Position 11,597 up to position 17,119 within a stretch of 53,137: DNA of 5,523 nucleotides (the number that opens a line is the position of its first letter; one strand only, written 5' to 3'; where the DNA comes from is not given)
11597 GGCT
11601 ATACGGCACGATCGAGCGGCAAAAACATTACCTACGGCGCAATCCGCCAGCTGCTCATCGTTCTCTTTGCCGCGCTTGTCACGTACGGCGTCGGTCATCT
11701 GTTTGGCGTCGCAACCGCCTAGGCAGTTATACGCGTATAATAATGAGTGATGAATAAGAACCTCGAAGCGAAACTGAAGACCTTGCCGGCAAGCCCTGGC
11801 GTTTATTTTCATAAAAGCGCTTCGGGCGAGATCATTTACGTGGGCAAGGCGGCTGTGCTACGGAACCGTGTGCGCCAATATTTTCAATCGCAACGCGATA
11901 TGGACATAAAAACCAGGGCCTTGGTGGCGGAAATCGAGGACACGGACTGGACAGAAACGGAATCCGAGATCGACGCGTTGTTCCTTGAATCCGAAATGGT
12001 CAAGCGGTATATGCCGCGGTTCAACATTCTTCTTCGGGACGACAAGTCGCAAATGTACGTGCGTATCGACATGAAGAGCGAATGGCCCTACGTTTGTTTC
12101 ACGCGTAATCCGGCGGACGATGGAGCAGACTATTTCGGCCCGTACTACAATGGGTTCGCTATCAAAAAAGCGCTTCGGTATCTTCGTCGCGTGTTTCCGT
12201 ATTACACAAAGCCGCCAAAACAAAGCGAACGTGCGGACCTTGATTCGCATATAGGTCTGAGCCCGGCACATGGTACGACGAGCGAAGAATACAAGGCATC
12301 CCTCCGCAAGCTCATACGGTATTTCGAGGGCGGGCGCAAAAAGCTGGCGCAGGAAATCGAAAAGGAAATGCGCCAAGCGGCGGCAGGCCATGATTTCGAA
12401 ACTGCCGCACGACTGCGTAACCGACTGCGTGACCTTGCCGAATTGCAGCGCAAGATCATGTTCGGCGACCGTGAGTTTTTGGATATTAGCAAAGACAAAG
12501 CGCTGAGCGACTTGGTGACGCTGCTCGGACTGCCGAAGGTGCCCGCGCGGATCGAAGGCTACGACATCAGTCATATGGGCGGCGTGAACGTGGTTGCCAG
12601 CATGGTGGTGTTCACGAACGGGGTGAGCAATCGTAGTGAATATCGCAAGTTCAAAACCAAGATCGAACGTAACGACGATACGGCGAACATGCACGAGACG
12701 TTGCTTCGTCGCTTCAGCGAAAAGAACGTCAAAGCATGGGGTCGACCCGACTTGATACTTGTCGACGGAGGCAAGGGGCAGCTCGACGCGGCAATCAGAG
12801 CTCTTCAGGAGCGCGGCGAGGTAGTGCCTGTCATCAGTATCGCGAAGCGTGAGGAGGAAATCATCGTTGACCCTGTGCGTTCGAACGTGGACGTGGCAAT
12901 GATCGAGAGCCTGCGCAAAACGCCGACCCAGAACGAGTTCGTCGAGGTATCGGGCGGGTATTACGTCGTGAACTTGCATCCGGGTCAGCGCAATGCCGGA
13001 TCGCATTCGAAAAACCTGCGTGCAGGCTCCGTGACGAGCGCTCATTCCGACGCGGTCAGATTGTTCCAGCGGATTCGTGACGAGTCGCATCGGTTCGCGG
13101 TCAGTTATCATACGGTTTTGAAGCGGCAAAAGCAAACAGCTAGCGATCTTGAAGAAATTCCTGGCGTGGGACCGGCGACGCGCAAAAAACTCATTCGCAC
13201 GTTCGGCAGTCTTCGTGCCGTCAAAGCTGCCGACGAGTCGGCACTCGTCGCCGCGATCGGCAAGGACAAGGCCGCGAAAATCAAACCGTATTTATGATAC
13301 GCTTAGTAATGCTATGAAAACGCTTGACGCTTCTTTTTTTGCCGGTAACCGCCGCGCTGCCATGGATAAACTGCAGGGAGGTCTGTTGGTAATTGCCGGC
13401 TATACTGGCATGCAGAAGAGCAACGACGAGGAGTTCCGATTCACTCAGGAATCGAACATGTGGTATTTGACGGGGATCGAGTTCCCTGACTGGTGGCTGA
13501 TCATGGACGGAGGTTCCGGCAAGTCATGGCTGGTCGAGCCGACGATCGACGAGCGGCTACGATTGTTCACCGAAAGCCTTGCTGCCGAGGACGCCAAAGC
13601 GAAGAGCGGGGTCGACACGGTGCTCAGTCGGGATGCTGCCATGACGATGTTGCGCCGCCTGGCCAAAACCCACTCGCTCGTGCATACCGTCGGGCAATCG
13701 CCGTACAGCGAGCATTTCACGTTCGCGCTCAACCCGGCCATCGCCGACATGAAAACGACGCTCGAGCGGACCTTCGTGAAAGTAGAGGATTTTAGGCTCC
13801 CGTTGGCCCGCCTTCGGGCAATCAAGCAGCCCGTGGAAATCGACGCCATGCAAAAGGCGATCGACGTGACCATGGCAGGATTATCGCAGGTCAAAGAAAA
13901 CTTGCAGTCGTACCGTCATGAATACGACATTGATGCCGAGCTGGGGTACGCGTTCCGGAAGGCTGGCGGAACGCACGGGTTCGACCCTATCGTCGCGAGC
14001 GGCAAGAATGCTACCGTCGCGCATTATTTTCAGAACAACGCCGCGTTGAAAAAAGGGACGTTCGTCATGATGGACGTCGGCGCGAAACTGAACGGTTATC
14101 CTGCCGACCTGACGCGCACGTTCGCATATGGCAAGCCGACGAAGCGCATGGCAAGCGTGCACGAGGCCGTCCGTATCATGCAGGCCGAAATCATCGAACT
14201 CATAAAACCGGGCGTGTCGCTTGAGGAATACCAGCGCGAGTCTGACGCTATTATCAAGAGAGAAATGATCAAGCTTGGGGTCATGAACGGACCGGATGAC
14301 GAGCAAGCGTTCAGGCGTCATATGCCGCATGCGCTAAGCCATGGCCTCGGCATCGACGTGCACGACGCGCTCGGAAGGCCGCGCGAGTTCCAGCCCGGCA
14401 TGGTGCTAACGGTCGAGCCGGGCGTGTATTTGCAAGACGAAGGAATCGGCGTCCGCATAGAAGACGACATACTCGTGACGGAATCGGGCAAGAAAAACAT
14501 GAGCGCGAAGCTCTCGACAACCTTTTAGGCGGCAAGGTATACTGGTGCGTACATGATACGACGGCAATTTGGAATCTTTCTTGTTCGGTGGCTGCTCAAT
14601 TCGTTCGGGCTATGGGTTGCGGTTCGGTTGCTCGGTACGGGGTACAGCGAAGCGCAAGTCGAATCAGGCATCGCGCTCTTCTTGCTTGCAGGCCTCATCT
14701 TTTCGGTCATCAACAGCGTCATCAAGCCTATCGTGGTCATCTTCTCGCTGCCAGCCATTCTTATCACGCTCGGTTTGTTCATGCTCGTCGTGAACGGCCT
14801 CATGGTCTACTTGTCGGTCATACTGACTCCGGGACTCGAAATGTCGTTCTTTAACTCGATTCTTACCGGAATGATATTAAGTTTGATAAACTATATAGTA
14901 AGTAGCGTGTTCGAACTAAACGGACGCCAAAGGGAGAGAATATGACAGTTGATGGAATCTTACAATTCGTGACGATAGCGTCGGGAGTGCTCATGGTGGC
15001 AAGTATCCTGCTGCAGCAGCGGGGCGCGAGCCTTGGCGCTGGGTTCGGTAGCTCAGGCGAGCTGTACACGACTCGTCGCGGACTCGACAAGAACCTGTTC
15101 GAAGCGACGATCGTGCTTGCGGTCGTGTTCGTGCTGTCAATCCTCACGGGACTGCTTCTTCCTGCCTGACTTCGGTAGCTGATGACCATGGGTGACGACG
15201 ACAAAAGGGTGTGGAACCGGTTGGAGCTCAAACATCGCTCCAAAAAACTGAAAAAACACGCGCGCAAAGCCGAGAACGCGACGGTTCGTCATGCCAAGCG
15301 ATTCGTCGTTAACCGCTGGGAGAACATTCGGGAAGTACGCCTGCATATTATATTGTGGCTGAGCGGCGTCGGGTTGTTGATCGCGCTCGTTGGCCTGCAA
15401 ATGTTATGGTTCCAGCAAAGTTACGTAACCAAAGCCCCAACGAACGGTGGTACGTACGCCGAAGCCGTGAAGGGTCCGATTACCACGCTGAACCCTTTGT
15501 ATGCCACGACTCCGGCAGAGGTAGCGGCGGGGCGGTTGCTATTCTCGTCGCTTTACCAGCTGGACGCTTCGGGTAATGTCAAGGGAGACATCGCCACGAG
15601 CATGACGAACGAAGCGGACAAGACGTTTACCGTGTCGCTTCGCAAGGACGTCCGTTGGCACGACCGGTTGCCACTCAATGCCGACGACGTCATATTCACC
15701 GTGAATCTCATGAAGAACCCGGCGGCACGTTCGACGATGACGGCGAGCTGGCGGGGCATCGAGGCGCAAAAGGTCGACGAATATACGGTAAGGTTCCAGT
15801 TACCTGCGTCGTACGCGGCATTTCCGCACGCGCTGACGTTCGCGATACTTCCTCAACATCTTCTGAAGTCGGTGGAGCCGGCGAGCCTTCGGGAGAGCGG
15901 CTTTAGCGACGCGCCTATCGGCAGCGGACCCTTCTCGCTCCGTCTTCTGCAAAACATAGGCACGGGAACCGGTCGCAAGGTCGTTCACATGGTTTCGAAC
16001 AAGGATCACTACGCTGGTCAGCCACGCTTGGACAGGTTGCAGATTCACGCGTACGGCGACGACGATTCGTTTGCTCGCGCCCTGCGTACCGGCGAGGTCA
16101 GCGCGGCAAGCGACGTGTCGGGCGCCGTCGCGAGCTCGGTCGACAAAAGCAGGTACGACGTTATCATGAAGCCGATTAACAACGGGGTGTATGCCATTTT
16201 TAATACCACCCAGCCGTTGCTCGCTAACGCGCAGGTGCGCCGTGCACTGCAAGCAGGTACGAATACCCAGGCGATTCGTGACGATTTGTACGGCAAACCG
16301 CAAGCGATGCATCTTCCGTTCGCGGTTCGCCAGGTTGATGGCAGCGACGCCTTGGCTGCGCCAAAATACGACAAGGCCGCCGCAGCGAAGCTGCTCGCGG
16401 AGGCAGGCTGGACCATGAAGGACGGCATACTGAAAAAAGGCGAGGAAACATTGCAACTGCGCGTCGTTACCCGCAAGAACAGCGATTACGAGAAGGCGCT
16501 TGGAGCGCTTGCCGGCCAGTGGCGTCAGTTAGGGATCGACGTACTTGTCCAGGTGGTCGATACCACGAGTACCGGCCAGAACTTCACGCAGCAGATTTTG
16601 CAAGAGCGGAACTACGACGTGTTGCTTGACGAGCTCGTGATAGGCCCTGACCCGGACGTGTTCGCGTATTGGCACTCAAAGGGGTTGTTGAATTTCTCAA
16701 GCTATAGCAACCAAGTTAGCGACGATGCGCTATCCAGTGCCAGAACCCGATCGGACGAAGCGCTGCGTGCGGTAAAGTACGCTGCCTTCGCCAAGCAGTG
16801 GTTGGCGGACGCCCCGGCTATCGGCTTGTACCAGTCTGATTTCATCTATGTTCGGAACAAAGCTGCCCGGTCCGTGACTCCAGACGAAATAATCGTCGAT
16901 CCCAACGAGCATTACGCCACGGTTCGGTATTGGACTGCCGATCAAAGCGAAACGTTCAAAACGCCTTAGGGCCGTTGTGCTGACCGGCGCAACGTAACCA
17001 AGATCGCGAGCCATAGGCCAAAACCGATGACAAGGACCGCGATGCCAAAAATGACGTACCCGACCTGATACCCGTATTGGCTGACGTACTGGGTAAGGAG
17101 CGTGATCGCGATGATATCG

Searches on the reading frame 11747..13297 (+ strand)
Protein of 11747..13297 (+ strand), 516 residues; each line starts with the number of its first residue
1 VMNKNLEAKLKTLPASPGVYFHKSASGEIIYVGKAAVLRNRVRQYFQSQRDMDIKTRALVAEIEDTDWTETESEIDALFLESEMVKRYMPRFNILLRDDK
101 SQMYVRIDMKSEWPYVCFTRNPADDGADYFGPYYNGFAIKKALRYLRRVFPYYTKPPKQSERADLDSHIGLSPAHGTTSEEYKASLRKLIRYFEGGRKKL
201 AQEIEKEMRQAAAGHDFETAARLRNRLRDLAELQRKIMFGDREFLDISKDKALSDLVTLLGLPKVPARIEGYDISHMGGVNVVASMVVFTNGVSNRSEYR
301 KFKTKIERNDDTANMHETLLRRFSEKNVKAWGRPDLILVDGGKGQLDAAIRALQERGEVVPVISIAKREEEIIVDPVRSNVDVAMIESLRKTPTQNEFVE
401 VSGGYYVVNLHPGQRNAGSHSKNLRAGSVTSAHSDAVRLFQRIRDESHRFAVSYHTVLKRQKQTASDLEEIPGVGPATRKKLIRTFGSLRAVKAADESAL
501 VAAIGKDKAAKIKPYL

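Call 5: search_protein_families(library=pfam, max_evalue=0.001, proteins=[window:11747-13297:+])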
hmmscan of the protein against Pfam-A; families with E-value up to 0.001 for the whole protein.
window:11747-13297:+ (516 aa): 6 families
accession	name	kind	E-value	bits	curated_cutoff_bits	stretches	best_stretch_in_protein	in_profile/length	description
PF08459.17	UvrC_RNaseH_dom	-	1.1e-43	149.3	22.3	1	259-372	3-128/159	UvrC RNAse H endonuclease domain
PF14520.12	HHH_5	-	3.8e-08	34.1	27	1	466-513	2-52/57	Helix-hairpin-helix domain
PF02151.25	UVR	-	9.2e-06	25.7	21.5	1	198-230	1-33/36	UvrB/uvrC motif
PF01541.30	GIY-YIG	-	0.00013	22.7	22.6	1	17-88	2-72/78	GIY-YIG catalytic domain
PF12826.13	HHH_2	-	0.00048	20.7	27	0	471-515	8-54/64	Helix-hairpin-helix motif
PF24030.1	DUF7341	-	0.00056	20.8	27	0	418-470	51-101/133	Domain of unknown function (DUF7341)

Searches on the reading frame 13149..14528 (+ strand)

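Call 5: search_protein_families(library=pfam, max_evalue=0.001, proteins=[window:13149-14528:+])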
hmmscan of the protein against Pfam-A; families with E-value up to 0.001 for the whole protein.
window:13149-14528:+ (459 aa): 2 families
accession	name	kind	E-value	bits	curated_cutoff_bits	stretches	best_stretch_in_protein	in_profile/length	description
PF00557.29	Peptidase_M24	-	3.8e-54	184.1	23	1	233-445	2-208/208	Metallopeptidase family M24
PF05195.22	AMP_N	-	1.9e-17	63.6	24.6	1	64-176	1-118/121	Aminopeptidase P, N-terminal domain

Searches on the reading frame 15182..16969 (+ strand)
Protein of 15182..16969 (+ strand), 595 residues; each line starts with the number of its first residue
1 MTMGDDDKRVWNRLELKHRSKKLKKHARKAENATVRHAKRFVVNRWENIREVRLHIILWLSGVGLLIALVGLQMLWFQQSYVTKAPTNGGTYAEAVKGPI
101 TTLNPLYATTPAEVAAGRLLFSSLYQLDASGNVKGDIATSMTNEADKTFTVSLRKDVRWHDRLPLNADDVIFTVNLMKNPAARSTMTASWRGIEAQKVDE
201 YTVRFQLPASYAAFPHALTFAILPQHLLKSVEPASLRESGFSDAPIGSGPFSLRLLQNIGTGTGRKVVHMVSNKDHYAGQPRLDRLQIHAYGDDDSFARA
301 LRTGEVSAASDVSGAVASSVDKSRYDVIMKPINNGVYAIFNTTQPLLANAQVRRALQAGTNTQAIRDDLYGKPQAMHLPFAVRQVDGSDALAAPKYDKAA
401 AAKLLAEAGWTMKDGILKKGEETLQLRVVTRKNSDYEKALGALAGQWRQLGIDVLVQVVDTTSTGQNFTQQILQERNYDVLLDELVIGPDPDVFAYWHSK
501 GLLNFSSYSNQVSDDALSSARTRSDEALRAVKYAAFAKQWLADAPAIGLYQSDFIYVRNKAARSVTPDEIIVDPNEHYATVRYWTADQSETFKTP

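Call 5: search_protein_families(library=pfam, max_evalue=0.001, proteins=[window:15182-16969:+])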
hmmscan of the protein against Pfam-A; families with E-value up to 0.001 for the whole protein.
window:15182-16969:+ (595 aa): 1 family
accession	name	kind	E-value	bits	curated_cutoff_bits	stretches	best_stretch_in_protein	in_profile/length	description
PF00496.27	SBP_bac_5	-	2.3e-60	205.1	32.4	1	133-498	2-360/368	Bacterial extracellular solute-binding proteins, family 5 Middle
